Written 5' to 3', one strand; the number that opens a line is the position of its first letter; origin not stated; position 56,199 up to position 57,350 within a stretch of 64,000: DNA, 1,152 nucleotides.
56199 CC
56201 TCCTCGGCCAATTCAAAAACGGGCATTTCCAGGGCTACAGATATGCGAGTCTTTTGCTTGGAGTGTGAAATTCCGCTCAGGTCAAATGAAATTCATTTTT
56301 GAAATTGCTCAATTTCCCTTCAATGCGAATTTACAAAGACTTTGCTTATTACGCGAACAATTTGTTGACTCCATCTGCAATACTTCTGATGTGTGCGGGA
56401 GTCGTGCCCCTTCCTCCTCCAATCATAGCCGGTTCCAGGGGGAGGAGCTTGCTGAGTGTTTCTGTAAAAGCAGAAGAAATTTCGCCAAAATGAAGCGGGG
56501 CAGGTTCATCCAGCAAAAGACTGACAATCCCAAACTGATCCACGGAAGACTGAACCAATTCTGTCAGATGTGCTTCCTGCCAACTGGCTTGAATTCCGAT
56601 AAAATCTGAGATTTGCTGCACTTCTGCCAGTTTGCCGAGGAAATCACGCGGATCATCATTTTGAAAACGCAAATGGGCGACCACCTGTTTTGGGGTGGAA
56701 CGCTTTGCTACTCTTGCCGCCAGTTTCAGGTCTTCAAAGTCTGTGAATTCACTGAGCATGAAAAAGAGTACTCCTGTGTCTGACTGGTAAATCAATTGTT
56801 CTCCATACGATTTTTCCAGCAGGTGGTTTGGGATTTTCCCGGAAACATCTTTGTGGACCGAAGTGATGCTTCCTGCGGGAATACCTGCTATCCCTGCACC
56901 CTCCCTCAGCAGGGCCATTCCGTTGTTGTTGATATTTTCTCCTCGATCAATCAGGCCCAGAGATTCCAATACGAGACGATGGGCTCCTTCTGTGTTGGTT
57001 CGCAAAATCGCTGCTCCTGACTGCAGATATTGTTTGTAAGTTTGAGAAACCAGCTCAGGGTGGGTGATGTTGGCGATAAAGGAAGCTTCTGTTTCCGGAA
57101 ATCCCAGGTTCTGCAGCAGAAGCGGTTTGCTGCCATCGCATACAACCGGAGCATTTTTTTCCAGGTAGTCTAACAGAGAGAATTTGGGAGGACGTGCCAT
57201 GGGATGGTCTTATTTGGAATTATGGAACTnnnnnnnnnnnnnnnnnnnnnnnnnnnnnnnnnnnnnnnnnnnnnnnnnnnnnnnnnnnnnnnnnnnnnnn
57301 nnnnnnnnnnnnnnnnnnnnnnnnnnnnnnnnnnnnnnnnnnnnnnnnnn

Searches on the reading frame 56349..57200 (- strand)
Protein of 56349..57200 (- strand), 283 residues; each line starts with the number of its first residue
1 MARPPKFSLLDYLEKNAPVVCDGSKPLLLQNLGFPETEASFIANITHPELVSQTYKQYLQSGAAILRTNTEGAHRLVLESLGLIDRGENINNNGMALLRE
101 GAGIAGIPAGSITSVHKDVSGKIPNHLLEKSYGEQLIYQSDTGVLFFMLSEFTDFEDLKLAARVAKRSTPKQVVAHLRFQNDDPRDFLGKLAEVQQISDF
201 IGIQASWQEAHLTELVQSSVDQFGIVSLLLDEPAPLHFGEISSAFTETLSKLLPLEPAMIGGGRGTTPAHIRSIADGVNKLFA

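Call 79: search_protein_families(library=pfam, proteins=[window:56349-57200:-], max_evalue=0.001)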
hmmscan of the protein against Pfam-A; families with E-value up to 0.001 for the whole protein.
window:56349-57200:- (283 aa): 1 family
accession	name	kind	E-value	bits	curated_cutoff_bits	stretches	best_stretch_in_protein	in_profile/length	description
PF02574.22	S-methyl_trans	-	1.1e-16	62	22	1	20-276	2-281/283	Homocysteine S-methyltransferase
